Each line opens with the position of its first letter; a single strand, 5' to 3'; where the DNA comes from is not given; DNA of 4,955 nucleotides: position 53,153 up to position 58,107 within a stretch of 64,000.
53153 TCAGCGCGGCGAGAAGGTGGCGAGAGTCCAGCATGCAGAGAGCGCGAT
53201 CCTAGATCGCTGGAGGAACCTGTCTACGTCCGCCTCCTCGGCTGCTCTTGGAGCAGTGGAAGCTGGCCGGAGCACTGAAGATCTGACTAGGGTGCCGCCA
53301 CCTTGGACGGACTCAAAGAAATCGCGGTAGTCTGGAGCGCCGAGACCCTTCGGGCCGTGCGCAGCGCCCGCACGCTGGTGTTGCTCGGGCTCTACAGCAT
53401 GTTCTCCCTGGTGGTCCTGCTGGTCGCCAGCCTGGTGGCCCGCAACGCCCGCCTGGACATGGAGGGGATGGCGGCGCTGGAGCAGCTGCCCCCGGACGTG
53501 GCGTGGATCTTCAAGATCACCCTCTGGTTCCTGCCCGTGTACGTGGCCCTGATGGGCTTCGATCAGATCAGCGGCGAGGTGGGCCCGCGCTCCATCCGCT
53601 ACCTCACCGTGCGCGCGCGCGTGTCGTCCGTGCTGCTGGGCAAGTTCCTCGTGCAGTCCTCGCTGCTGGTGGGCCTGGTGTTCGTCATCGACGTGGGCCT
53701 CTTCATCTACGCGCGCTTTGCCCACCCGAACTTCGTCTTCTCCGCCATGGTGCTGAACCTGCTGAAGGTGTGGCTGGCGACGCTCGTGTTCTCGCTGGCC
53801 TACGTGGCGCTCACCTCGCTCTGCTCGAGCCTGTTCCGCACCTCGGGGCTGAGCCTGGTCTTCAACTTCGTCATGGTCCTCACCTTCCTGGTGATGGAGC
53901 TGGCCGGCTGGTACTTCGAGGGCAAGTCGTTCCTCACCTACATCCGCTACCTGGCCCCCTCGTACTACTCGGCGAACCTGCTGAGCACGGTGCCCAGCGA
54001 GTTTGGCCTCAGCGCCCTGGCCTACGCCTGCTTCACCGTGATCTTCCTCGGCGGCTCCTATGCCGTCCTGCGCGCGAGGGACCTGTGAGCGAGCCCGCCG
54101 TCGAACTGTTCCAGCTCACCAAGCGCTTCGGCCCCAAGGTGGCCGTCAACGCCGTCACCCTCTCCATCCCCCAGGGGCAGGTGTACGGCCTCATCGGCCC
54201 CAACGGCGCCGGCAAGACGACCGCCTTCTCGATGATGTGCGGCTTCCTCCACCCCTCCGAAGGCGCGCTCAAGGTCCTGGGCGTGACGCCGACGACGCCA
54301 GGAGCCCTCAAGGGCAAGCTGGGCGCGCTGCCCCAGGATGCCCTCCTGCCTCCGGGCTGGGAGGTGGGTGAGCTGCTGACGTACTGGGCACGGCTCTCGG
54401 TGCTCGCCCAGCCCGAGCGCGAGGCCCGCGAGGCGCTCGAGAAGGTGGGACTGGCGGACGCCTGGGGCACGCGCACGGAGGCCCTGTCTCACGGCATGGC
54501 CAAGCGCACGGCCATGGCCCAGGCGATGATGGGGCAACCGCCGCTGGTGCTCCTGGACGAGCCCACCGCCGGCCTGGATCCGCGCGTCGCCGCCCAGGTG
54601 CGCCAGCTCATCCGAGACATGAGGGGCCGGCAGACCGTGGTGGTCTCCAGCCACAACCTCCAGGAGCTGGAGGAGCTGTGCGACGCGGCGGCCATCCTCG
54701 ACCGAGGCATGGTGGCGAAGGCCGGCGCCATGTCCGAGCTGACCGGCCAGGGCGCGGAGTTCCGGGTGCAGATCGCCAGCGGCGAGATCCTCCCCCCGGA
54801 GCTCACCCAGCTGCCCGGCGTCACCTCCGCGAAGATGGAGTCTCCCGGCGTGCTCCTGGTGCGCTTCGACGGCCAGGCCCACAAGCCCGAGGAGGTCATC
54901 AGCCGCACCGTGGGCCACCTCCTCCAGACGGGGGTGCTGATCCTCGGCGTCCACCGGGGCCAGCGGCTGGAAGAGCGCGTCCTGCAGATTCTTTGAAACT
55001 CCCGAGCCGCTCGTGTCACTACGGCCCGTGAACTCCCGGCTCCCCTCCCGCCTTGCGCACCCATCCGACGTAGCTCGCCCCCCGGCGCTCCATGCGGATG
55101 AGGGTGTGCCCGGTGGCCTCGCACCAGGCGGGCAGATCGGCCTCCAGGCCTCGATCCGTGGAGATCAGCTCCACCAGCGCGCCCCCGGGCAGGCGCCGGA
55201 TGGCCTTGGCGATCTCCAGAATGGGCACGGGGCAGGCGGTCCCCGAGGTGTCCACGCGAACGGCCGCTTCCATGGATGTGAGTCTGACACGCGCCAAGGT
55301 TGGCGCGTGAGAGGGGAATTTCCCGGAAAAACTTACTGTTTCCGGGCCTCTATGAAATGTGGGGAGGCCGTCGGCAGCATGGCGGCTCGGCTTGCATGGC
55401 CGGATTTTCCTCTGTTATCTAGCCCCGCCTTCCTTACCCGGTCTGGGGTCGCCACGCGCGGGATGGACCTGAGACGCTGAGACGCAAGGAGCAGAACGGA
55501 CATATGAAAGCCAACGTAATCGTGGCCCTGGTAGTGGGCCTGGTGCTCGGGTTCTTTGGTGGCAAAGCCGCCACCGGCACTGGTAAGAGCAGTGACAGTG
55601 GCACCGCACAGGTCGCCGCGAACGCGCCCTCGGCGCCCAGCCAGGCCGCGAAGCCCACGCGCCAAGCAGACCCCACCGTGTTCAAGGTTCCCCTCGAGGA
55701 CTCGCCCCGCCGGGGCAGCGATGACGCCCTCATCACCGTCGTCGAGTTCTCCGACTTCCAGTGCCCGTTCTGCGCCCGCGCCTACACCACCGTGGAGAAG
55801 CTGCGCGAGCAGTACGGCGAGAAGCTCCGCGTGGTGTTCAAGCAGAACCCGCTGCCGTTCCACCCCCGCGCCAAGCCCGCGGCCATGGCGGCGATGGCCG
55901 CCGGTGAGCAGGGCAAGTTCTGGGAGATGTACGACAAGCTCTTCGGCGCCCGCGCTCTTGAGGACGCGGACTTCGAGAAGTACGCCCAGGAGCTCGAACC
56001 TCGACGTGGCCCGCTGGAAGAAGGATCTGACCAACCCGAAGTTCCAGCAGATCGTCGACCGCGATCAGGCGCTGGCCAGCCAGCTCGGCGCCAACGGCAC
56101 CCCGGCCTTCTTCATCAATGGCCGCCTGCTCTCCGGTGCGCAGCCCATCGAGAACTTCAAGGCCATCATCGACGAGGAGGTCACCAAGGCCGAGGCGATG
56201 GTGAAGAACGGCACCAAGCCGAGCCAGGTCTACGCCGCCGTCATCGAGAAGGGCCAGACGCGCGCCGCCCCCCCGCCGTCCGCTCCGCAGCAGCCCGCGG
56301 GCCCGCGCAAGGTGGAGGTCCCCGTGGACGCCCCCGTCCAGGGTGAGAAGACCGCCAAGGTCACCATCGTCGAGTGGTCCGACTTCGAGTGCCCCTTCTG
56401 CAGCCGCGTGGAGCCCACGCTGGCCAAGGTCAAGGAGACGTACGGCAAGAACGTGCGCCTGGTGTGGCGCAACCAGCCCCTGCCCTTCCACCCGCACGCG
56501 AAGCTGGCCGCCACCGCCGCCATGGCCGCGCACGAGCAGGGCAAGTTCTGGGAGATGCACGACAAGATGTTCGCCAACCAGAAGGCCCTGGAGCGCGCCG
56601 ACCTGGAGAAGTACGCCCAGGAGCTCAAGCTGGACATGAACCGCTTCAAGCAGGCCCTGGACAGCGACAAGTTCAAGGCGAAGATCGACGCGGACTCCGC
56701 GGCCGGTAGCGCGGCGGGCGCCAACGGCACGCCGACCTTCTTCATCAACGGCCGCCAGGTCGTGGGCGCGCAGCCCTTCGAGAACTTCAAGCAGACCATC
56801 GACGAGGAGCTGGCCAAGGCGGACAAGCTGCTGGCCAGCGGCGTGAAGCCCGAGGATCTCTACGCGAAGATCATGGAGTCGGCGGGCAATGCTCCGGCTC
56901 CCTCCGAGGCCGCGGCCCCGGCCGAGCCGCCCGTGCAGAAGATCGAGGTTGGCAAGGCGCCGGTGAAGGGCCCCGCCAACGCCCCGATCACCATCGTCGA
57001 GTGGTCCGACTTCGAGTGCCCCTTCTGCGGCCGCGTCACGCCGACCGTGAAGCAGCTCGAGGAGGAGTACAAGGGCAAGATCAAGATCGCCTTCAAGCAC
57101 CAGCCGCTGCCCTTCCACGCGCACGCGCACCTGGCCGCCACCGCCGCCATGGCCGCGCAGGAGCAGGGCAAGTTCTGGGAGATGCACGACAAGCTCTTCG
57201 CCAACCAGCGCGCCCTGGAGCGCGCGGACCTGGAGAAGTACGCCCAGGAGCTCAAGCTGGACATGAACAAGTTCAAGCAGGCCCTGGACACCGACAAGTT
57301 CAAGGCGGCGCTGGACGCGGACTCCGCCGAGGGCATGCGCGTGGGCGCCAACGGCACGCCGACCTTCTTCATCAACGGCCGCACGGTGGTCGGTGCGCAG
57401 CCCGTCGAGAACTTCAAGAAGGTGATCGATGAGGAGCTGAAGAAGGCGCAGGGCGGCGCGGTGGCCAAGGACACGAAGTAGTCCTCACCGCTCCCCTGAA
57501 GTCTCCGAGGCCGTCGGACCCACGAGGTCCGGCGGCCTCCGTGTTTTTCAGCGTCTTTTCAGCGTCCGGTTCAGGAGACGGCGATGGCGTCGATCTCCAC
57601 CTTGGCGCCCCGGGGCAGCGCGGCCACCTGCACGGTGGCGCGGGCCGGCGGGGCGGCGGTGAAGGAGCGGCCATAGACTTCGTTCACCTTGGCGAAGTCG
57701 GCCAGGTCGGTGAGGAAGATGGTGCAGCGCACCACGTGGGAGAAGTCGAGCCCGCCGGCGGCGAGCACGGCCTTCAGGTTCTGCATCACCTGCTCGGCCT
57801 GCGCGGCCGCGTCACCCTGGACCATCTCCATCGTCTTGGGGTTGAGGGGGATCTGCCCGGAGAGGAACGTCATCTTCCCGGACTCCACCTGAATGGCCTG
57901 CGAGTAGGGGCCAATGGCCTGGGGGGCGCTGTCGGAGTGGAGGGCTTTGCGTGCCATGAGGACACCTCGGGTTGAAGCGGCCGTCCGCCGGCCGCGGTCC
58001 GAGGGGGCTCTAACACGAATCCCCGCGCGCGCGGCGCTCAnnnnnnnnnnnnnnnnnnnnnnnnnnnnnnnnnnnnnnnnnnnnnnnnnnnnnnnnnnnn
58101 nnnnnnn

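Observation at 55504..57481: Membrane-anchored protein with three tandem DsbA-like thioredoxin domains, two nearly identical at DNA level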

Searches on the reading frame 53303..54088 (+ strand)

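Call 7: search_protein_families(library=pfam, proteins=[window:53303-54088:+])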
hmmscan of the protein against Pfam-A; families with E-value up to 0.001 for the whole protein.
window:53303-54088:+ (261 aa): 1 family
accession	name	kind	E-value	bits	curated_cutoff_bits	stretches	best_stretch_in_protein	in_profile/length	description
PF12679.13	ABC2_membrane_2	-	5.7e-06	26.2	27.2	1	13-202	6-203/283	ABC-2 family transporter protein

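Call 57: search_protein_families(library=ncbifam, proteins=[window:53303-54088:+], max_evalue=0.001)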
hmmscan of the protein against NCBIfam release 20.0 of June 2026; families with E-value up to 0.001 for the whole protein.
window:53303-54088:+ (261 aa): 0 families

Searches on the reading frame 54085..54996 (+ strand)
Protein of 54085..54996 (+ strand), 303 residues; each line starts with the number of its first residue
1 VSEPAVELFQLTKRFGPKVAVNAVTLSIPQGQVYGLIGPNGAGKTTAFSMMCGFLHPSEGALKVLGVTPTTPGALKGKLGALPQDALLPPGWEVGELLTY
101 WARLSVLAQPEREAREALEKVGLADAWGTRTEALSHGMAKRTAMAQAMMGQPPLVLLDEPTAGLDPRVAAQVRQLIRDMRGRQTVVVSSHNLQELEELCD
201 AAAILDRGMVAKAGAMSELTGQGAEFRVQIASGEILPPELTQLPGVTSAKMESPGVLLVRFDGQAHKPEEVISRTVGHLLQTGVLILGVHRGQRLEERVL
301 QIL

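Call 7: search_protein_families(library=pfam, proteins=[window:54085-54996:+])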
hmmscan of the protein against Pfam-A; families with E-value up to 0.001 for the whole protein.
window:54085-54996:+ (303 aa): 3 families
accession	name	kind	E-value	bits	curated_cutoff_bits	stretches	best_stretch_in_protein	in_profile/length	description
PF00005.33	ABC_tran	-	5.2e-29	102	25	1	22-162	2-137/137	ABC transporter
PF13304.12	AAA_21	-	1.2e-10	42.4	27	1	148-195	254-303/304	AAA domain, putative AbiEii toxin, Type IV TA system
PF02463.25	SMC_N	-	2.1e-05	24.5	40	0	143-197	146-204/220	RecF/RecN/SMC N terminal domain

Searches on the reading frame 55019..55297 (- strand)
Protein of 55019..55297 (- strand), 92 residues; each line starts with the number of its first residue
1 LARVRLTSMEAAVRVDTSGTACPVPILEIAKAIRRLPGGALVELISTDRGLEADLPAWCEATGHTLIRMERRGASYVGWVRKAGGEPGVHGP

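Call 7: search_protein_families(library=pfam, proteins=[window:55019-55297:-])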
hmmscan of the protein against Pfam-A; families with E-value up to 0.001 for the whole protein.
window:55019-55297:- (92 aa): 1 family
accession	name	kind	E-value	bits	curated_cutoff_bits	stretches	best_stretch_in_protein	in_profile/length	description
PF01206.22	TusA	-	1.2e-17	64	28.6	1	14-82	2-70/70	Sulfurtransferase TusA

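Call 57: search_protein_families(library=ncbifam, proteins=[window:55019-55297:-], max_evalue=0.001)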
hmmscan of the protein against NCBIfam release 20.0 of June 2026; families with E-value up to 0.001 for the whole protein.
window:55019-55297:- (92 aa): 2 families
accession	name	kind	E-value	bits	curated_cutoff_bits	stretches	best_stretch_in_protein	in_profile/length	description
NF001423.0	PRK00299.1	equivalog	2.8e-12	46.3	78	1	10-83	7-80/82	sulfurtransferase TusA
NF008242.0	PRK11018.1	equivalog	0.00022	20.8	79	1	9-75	5-71/78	sulfurtransferase-like selenium metabolism protein YedF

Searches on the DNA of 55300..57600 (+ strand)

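Call 8: search_dna_similar(query=window:55300-57600:+, collection=plasmids, mode=near, max_rows=5)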
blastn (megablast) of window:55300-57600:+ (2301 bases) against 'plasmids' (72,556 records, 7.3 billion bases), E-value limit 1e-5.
No match.

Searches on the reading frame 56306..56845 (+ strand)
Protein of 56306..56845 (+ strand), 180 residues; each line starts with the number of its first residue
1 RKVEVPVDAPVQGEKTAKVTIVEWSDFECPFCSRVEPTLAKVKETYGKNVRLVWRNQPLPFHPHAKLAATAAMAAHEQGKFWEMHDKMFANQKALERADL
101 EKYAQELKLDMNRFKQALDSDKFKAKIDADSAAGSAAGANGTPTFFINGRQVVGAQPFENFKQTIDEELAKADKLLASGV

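Call 29: search_solved_structures(query=window:56306-56845:+, max_evalue=0.001, show_alignments=2)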
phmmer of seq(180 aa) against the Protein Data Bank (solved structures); distinct sequences matched with E-value up to 0.001: 30.
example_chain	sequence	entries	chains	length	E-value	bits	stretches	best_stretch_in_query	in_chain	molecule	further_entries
4pwo_A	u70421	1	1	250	1.7e-19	73.6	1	13-172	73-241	DsbA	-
7unn_A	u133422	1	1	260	4.4e-19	72.3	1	13-172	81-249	Thioredoxin domain-containing protein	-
4pwp_A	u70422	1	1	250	4.7e-19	72.2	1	13-172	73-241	DsbA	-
7uno_A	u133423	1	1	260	9.8e-18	67.9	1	13-172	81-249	Thioredoxin domain-containing protein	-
3gyk_A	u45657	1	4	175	1.1e-17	67.8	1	8-166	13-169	27kDa outer membrane protein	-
3eu3_A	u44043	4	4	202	1.3e-14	57.8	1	9-170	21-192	BdbD | Disulfide bond formation protein D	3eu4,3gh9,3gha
4xvw_A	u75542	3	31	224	4.6e-14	56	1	9-173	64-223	DsbA-like protein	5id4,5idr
6nen_A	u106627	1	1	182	1.8e-13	54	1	9-173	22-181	Copper resistance protein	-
6mhh_A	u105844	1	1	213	2.5e-13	53.6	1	9-173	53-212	Metal resistance protein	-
4gxz_A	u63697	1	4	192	6e-13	52.4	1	9-173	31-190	Suppression of copper sensitivity protein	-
7rgv_A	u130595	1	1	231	1.1e-12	51.6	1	17-168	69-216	Thioredoxin domain-containing protein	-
4n30_A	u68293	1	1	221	1.7e-11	47.7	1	5-154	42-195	Protein disulfide isomerase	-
3dvw_A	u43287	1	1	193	2.4e-09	40.6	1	10-167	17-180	Thiol:disulfide interchange protein DsbA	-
3a3t_A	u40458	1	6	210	3.1e-09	40.3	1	10-167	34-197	Thiol:disulfide interchange protein DsbA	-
3hz8_A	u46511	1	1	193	1.2e-08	38.3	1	10-167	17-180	Thiol:disulfide interchange protein DsbA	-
6eez_A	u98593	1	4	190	1.2e-05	28.6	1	9-167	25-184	DsbA-like disulfide oxidoreductase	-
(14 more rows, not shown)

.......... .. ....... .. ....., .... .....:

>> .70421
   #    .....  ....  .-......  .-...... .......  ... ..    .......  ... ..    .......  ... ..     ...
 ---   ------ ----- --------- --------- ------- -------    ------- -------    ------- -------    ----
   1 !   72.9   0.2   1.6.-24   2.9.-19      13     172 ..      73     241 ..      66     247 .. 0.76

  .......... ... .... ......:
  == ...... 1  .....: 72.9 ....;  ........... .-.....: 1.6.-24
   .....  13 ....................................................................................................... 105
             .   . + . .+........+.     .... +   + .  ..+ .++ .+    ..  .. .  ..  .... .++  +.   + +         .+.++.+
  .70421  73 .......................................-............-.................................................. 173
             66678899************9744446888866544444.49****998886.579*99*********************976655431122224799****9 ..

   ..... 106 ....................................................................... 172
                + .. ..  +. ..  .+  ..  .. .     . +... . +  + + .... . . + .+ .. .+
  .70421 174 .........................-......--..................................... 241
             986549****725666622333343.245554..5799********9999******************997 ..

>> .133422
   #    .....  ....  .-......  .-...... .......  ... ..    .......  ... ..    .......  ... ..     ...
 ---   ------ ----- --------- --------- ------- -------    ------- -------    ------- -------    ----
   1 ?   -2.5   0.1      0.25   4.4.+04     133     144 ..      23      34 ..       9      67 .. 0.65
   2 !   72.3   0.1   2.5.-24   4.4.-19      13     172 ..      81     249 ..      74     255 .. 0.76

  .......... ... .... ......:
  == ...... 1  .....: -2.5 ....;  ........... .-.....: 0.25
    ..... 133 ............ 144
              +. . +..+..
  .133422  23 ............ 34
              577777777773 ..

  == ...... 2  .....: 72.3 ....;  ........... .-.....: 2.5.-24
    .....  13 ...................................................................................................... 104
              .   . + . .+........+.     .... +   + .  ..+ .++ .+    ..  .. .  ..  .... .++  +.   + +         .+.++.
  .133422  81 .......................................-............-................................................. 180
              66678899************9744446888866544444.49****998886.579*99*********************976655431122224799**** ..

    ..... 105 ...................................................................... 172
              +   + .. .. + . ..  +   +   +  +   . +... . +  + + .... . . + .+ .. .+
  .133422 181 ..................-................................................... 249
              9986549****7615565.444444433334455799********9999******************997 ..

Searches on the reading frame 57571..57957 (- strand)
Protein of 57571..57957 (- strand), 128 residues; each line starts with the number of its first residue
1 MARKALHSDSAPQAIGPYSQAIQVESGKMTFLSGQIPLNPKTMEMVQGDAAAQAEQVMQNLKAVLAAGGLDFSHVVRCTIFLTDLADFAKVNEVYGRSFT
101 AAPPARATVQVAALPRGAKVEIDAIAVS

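Call 7: search_protein_families(library=pfam, proteins=[window:57571-57957:-])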
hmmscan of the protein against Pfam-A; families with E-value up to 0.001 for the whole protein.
window:57571-57957:- (128 aa): 1 family
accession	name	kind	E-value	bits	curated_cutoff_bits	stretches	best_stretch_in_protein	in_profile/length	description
PF01042.26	Ribonuc_L-PSP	-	1.8e-41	141.3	27.3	1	10-127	3-120/121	Endoribonuclease L-PSP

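Call 63: list_cluster_members(proteins=[P0046, window:57571-57957:-, window:54085-54996:+])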
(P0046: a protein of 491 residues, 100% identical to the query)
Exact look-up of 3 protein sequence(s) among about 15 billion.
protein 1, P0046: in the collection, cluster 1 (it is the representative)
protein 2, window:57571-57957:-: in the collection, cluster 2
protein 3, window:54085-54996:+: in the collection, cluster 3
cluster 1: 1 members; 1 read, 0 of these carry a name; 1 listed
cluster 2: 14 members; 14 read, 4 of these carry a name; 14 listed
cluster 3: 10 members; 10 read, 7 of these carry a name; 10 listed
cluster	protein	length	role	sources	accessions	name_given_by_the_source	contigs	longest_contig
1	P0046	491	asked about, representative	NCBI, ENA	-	-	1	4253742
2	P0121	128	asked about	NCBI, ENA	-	-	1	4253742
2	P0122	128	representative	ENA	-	-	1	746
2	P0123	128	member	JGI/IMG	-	2-iminobutanoate/2-iminopropanoate deaminase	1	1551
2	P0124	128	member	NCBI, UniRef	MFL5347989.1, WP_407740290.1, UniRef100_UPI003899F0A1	MAG: RidA family protein [Hyalangium sp.] | RidA family protein n=1 Tax=Hyalangium sp. TaxID=2028555 RepID=UPI003899F0A1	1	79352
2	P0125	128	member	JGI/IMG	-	2-iminobutanoate/2-iminopropanoate deaminase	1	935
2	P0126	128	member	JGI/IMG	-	2-iminobutanoate/2-iminopropanoate deaminase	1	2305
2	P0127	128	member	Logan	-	-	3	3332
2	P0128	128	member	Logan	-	-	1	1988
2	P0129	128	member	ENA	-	-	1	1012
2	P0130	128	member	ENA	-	-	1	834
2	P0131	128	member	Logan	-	-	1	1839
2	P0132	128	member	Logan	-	-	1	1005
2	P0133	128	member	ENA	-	-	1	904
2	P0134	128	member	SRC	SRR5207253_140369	-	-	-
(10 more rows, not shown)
